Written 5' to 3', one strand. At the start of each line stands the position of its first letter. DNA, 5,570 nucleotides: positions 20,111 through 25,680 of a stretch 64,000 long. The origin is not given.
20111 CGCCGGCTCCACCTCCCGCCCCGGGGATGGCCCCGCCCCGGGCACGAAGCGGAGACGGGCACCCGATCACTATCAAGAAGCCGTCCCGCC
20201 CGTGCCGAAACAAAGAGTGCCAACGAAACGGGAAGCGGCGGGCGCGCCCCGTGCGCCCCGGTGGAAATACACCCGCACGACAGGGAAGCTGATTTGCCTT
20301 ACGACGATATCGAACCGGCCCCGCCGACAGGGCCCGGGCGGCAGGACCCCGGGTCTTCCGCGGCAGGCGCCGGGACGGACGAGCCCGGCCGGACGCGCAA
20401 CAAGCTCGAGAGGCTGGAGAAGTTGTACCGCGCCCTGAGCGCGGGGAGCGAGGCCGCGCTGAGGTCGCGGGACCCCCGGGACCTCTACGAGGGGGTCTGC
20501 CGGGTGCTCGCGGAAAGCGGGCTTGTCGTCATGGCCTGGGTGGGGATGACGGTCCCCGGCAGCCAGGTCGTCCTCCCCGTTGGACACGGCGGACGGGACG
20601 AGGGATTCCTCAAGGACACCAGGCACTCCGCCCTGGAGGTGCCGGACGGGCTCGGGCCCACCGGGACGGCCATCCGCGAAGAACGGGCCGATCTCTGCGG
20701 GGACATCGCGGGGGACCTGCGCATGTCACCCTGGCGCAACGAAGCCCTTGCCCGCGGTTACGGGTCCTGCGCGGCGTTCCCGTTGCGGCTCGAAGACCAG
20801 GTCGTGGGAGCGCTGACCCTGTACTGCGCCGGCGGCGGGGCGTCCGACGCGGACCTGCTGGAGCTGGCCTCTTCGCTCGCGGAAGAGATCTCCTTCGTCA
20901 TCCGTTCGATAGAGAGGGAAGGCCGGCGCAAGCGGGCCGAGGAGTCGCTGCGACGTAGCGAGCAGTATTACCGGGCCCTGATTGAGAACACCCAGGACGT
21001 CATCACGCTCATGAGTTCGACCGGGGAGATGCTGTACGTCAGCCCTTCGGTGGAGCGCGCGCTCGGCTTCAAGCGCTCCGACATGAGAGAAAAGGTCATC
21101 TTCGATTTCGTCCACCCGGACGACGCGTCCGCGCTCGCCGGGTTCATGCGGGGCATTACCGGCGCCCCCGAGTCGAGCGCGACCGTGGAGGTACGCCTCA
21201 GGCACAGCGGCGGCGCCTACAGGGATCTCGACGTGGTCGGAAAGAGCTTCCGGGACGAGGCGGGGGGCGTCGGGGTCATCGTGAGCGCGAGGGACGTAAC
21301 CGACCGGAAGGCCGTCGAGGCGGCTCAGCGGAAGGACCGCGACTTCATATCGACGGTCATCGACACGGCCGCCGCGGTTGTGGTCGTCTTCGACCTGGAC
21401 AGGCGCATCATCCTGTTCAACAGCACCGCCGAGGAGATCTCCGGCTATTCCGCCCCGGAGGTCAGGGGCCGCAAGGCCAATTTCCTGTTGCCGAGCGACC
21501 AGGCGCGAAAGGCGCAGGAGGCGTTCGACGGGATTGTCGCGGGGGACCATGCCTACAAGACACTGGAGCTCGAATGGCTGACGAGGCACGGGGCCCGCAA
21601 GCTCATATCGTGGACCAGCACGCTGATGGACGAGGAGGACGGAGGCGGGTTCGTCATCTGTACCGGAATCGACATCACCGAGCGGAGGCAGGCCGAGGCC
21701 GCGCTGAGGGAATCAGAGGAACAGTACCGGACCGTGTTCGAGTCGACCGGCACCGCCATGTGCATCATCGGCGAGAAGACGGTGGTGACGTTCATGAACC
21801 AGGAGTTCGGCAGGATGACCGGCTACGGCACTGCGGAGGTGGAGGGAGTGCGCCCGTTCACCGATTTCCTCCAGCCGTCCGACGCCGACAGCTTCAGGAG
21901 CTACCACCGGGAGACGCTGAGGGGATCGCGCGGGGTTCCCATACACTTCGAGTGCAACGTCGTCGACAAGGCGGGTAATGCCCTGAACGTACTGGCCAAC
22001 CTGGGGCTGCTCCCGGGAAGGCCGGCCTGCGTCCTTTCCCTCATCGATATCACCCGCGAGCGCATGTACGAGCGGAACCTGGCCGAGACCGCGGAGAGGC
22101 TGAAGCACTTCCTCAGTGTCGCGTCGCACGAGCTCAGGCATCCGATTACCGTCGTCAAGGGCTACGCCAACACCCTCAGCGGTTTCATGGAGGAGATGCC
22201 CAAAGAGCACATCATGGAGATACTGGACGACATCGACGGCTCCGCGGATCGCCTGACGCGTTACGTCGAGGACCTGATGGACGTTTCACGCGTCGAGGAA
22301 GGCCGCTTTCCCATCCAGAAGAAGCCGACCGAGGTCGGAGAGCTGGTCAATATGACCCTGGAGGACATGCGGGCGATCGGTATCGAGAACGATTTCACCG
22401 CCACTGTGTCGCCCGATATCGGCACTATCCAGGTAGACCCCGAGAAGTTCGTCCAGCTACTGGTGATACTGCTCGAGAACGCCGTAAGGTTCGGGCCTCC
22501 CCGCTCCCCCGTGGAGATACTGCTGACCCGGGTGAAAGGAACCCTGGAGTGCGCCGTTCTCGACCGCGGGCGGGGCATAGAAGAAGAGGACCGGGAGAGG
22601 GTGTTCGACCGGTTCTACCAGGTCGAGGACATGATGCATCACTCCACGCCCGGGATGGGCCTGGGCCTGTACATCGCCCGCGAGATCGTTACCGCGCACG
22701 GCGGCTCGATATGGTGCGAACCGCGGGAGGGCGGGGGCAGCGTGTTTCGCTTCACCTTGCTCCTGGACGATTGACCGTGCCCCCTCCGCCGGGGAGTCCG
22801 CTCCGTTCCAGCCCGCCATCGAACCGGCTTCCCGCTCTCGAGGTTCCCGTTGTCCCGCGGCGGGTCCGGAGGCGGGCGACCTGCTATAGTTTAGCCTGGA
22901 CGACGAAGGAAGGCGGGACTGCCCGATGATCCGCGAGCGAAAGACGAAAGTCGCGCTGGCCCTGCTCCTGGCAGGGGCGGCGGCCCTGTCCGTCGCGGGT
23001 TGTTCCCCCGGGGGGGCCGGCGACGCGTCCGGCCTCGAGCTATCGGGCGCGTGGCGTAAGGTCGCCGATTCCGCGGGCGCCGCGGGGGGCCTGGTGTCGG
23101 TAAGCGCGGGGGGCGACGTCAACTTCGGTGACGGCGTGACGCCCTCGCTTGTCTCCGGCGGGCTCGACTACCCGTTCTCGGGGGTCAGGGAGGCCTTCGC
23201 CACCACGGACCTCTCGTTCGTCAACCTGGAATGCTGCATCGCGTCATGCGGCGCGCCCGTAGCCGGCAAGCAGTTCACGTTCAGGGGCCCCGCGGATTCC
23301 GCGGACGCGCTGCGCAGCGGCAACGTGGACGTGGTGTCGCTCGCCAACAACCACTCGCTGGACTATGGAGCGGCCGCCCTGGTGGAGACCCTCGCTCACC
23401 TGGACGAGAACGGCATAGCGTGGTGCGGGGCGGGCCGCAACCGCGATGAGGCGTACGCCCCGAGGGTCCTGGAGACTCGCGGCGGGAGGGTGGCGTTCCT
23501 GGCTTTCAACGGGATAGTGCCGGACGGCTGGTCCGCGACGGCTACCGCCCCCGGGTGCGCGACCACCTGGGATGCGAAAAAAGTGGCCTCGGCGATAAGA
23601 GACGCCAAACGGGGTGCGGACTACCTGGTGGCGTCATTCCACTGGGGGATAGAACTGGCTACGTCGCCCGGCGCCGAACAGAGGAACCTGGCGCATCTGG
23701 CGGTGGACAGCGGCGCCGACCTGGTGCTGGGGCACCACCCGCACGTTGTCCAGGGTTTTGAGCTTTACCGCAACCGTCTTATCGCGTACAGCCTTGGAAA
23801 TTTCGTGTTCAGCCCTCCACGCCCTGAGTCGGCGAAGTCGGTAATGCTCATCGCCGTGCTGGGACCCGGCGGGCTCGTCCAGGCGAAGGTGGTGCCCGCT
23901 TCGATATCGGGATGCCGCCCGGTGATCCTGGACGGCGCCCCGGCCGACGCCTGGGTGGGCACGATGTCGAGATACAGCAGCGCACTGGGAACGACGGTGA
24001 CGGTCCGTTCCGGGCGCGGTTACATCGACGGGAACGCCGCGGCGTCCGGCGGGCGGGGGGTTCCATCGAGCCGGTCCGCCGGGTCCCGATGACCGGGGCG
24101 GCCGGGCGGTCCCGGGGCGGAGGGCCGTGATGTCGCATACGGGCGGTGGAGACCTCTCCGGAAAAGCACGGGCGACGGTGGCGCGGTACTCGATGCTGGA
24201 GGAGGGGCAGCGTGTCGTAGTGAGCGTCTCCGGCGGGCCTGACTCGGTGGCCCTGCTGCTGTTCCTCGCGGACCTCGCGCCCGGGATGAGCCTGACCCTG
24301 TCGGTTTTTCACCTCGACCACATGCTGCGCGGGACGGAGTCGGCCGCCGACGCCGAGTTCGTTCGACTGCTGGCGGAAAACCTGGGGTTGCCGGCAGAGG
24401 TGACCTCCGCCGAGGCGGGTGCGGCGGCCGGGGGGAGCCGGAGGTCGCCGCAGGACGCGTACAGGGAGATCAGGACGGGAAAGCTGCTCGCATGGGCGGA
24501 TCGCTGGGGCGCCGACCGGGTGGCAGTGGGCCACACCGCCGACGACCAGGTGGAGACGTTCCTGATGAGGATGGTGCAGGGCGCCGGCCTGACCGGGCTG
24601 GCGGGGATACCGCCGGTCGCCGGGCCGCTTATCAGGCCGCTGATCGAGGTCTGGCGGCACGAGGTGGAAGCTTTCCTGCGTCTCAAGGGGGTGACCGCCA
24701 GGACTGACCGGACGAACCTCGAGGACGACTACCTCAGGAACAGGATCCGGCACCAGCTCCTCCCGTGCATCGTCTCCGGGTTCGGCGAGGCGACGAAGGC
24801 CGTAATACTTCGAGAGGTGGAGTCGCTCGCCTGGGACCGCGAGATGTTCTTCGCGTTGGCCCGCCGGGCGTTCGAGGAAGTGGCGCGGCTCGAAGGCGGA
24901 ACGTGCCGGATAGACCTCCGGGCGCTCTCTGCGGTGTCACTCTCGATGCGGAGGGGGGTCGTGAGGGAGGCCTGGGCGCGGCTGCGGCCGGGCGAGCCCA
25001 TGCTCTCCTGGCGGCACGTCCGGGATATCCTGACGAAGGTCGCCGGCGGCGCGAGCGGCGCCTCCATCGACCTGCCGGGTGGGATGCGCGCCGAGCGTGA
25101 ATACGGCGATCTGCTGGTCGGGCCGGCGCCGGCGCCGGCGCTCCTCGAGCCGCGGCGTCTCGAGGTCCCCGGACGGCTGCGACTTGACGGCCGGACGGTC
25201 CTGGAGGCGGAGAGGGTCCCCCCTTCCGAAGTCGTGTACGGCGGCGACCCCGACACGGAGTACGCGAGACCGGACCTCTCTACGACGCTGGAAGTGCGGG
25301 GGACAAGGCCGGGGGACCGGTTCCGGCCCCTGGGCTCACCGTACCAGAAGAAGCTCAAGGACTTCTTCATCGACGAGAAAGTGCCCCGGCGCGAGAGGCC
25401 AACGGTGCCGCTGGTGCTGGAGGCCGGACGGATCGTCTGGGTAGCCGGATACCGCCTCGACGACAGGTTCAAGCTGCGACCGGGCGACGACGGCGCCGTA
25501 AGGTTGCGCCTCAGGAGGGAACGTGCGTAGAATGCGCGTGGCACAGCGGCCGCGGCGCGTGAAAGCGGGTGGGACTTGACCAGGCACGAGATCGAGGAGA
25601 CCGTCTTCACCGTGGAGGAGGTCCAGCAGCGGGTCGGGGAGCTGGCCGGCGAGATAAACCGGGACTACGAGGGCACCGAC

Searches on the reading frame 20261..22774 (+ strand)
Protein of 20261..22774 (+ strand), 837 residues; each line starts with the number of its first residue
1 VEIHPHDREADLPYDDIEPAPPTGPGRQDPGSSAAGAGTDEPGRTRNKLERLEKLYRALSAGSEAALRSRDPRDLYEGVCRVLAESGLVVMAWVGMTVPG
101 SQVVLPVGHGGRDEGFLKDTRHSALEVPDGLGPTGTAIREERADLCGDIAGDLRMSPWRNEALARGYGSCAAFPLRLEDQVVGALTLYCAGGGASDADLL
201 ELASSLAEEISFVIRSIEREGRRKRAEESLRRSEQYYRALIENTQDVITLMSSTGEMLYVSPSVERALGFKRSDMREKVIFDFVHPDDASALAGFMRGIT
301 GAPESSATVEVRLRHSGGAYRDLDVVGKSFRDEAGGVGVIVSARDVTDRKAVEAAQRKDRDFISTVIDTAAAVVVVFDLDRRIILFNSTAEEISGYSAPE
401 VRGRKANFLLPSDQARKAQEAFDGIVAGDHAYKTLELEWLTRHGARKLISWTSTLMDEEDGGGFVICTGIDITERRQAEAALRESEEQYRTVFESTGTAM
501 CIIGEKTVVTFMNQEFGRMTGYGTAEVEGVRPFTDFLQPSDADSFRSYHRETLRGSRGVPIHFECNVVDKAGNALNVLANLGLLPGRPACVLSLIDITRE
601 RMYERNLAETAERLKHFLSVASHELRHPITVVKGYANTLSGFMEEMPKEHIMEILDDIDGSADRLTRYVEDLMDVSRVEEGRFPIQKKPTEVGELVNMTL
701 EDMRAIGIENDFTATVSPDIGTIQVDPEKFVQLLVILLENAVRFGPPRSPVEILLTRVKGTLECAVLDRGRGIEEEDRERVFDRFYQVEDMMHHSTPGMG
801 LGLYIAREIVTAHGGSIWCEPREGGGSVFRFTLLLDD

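Call 50: search_protein_families(library=pfam, proteins=[window:20261-22774:+], max_evalue=0.00001)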
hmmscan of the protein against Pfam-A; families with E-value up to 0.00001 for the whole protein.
window:20261-22774:+ (837 aa): 9 families
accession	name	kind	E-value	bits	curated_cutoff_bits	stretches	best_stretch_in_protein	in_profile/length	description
PF00989.32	PAS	-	1.8e-31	108.9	22.6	2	236-346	2-113/113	PAS fold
PF13426.13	PAS_9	-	1.8e-26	92.9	27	2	248-348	4-103/103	PAS domain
PF08448.16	PAS_4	-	2.3e-26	92.6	23.1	2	371-477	5-110/110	PAS fold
PF02518.31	HATPase_c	-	6.2e-25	88.2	26.4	1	726-835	2-109/111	Histidine kinase-, DNA gyrase B-, and HSP90-like ATPase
PF08447.18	PAS_3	-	3.9e-23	82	25.6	1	258-341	2-86/89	PAS fold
PF13188.13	PAS_8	-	1.7e-20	72.6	21.8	2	362-418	2-55/65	PAS domain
PF13185.12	GAF_2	-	5.7e-16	59.4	28.6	1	70-214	2-135/136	GAF domain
PF00512.31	HisKA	-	6.8e-14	52.1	26.9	1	615-681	3-66/66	His Kinase A (phospho-acceptor) domain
PF01590.32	GAF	-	4.2e-07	31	22.4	1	123-213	45-132/133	GAF domain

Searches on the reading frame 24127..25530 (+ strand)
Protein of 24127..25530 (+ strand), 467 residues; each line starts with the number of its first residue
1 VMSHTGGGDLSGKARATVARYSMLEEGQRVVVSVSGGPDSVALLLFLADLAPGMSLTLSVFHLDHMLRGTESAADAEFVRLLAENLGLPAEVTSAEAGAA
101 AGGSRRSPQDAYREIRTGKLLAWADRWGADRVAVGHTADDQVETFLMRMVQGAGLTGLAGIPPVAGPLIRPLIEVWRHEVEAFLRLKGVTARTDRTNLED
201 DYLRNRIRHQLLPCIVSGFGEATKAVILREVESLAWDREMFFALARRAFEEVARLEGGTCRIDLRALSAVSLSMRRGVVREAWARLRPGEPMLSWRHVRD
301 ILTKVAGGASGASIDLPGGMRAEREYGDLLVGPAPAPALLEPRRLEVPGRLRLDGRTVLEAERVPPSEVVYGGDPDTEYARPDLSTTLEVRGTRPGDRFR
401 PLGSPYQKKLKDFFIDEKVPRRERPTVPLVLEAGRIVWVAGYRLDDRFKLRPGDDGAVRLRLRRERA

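Call 50: search_protein_families(library=pfam, proteins=[window:24127-25530:+], max_evalue=0.00001)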
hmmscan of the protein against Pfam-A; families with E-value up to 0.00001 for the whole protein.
window:24127-25530:+ (467 aa): 3 families
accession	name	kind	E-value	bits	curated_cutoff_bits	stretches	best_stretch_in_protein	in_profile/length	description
PF01171.26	ATP_bind_3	-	4.3e-41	141.1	27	1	30-210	2-182/182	PP-loop family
PF11734.13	TilS_C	-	2.9e-18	65.5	22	1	388-457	1-70/74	TilS substrate C-terminal domain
PF09179.16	TilS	-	1.6e-07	31.9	21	1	263-329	2-66/67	TilS substrate binding domain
